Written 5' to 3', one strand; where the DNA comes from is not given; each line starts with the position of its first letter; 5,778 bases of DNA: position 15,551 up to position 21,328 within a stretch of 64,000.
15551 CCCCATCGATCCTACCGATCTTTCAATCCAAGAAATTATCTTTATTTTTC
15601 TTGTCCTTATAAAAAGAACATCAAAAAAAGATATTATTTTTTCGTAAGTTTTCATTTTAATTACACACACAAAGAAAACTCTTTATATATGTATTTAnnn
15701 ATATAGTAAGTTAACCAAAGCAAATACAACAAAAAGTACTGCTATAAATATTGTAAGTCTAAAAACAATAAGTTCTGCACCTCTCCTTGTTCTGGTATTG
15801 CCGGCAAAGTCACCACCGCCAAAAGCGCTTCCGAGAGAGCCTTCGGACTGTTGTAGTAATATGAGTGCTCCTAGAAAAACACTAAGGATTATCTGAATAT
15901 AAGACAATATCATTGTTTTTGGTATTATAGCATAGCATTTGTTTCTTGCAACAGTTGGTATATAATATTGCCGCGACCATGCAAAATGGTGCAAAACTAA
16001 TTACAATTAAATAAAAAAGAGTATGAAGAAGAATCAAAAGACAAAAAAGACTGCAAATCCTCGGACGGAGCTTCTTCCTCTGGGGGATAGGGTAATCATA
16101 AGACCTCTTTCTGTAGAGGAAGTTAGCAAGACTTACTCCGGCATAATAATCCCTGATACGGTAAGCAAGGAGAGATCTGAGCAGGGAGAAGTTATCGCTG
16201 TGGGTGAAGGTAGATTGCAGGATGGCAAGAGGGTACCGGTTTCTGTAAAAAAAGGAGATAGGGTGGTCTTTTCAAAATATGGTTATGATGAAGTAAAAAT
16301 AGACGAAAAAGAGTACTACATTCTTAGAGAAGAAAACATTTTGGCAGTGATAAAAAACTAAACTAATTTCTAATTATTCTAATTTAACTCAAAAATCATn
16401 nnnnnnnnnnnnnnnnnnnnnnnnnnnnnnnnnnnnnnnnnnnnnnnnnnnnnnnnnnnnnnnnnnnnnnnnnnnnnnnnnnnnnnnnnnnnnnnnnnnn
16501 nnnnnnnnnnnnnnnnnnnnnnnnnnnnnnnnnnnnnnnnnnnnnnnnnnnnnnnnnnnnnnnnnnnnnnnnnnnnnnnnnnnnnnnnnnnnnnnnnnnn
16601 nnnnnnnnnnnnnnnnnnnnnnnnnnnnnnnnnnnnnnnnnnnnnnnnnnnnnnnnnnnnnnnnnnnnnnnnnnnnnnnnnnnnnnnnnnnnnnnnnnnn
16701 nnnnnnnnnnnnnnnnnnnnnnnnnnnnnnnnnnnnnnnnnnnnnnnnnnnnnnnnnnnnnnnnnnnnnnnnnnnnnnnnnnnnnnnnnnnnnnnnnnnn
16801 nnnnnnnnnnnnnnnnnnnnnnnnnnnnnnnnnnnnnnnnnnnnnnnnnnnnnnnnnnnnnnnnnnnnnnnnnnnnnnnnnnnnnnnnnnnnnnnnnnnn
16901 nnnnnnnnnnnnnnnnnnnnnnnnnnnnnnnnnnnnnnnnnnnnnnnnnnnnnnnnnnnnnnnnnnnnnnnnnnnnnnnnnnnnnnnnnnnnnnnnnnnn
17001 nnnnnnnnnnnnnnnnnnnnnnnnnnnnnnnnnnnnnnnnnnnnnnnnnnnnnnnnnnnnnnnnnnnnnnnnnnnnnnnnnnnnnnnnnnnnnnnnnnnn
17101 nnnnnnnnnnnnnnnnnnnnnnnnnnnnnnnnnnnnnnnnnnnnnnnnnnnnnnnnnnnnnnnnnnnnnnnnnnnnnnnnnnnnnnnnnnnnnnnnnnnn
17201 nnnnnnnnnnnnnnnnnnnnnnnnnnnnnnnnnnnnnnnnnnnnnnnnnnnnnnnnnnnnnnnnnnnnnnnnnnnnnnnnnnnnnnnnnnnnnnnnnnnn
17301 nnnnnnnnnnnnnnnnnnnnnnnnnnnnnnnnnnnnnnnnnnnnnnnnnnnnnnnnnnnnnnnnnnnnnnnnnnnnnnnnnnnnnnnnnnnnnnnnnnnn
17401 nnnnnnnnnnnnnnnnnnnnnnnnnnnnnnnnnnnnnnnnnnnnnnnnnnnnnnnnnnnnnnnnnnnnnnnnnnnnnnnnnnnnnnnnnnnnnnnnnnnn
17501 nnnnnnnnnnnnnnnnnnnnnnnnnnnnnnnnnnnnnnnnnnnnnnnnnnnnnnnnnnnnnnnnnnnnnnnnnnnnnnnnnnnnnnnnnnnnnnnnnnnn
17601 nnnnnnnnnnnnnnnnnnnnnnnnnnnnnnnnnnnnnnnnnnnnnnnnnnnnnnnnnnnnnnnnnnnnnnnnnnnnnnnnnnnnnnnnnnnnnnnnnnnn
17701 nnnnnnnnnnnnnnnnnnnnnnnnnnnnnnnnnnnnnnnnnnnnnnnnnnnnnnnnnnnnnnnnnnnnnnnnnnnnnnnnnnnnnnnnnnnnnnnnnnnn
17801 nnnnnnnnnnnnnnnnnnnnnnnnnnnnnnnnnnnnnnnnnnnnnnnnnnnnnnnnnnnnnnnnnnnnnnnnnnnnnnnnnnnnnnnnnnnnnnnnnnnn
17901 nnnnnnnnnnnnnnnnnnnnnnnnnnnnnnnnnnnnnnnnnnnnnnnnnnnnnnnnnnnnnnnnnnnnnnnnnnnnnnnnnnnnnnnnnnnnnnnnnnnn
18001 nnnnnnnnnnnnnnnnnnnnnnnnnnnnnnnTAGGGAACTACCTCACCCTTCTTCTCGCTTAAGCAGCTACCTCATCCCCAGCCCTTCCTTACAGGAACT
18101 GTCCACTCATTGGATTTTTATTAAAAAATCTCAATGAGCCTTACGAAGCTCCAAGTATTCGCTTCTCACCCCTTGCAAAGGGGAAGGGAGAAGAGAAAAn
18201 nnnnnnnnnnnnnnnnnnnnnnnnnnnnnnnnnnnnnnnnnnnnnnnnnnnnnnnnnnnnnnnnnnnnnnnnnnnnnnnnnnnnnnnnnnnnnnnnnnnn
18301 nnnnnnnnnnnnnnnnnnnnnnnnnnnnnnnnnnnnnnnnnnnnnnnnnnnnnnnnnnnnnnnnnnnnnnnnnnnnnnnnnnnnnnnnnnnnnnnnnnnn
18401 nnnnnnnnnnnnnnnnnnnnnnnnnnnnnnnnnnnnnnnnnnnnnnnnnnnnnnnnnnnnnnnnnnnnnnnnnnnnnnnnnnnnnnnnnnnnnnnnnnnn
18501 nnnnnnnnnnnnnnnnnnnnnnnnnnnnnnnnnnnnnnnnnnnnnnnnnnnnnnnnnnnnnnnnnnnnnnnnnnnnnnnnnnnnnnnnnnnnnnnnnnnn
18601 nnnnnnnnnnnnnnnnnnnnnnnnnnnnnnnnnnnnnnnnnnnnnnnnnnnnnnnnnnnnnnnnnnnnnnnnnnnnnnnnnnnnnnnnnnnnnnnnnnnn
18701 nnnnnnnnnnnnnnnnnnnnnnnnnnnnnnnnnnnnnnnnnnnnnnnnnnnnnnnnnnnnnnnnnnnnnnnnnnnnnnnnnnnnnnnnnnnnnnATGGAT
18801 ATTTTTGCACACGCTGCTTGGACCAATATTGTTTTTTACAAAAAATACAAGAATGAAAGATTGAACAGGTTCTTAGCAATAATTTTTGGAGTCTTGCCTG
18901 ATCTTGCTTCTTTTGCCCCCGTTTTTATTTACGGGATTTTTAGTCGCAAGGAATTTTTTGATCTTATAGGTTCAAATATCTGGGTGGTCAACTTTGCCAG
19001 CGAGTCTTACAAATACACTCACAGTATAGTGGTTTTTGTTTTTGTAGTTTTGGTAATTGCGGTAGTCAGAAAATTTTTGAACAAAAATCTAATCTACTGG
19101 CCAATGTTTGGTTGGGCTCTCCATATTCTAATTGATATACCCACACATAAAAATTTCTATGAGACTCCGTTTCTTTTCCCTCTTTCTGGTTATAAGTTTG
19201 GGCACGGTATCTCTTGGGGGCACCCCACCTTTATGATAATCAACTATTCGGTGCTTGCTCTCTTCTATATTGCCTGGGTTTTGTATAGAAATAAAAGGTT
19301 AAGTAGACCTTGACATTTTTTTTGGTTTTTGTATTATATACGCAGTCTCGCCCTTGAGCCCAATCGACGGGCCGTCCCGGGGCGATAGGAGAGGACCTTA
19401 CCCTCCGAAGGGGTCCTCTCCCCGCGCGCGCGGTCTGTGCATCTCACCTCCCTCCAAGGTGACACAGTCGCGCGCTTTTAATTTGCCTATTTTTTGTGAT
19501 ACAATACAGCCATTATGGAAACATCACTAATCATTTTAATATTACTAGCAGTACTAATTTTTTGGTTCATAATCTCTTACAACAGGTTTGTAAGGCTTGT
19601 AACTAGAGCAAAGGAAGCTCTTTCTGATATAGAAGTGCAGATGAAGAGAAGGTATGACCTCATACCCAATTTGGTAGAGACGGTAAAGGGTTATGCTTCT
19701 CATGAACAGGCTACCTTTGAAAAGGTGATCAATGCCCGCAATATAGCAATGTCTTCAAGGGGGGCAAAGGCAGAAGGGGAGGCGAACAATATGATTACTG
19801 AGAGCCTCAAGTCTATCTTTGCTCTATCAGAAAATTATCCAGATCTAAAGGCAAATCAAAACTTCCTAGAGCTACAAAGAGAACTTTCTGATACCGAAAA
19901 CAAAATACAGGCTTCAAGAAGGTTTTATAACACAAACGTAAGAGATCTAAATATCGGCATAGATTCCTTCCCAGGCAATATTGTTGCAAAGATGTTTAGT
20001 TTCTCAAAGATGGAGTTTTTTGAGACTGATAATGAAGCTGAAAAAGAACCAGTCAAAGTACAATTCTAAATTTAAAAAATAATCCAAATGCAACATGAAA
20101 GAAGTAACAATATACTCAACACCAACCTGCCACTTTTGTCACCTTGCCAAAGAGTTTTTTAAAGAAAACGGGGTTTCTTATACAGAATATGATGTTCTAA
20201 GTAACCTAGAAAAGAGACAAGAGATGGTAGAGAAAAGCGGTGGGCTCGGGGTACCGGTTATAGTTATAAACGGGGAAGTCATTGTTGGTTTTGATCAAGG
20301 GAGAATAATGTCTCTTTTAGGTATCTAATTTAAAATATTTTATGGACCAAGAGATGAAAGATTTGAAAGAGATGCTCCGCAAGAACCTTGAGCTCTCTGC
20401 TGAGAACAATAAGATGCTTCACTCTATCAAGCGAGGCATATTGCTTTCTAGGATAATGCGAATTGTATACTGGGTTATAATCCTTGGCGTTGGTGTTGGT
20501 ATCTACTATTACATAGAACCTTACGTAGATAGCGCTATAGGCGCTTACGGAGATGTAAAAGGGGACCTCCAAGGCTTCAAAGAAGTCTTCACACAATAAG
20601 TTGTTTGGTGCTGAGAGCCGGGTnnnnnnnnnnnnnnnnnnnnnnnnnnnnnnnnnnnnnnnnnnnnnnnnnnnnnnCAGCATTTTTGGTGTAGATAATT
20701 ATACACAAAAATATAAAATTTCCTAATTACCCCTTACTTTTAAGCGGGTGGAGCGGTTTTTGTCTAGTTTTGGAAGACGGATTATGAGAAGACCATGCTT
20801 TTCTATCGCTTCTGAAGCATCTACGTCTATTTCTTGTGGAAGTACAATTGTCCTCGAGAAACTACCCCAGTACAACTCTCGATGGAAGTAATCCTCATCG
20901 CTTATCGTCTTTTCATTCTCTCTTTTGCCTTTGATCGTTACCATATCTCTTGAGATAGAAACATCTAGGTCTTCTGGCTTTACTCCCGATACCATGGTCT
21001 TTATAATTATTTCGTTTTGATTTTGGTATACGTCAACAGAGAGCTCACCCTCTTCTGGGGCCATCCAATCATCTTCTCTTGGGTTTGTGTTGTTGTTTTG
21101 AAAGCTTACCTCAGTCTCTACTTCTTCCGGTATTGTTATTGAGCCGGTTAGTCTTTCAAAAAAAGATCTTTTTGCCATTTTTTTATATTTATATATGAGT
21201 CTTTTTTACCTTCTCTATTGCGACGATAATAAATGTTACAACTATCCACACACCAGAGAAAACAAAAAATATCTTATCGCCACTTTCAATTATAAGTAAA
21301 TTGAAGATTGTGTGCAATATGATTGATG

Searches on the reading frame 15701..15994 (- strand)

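Call 31: search_protein_families(library=pfam, proteins=[window:15701-15994:-], max_evalue=0.01)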
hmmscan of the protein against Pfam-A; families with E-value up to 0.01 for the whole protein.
window:15701-15994:- (98 aa): 1 family
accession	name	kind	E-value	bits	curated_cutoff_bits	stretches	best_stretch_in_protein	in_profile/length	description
PF03840.19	SecG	-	1e-11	45.2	29.2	1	29-94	1-66/70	Preprotein translocase SecG subunit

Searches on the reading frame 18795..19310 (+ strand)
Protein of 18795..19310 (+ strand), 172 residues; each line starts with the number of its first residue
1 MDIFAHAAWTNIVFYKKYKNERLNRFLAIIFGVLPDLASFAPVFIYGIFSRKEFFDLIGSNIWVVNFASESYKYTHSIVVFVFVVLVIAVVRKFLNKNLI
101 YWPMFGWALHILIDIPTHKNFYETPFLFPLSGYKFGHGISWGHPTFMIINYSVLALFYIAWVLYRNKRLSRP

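Call 30: search_protein_families(library=pfam, proteins=[window:18795-19310:+], max_evalue=0.01)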
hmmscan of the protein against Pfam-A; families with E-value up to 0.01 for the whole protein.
window:18795-19310:+ (172 aa): 2 families
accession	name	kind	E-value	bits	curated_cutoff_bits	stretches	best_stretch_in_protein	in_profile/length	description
PF04307.19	YdjM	-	2.4e-07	30.9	29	1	24-148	28-139/176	YdjM inner membrane protein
PF00882.24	Zn_dep_PLPC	-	0.0031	17.9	26.8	1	5-127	7-111/167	Zinc dependent phospholipase C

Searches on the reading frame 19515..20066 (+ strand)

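Call 30: search_protein_families(library=pfam, proteins=[window:19515-20066:+], max_evalue=0.01)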
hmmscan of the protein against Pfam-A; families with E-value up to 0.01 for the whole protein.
window:19515-20066:+ (184 aa): 1 family
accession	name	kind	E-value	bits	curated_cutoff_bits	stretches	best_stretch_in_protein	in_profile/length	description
PF04011.17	LemA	-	5.2e-60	202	26.2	1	35-184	1-149/149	LemA family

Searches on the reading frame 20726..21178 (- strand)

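Call 30: search_protein_families(library=pfam, proteins=[window:20726-21178:-], max_evalue=0.01)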
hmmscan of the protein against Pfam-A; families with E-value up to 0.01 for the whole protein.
window:20726-21178:- (151 aa): 3 families
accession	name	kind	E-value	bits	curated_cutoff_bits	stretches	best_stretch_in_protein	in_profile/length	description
PF00011.27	HSP20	-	6.7e-17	61.9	20.8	1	50-142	2-92/102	Hsp20/alpha crystallin family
PF04969.22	CS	-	9.7e-05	23.7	21.3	1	48-122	3-63/78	CS domain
PF17886.7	ArsA_HSP20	-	0.0012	18.8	22.5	0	56-118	3-45/63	HSP20-like domain found in ArsA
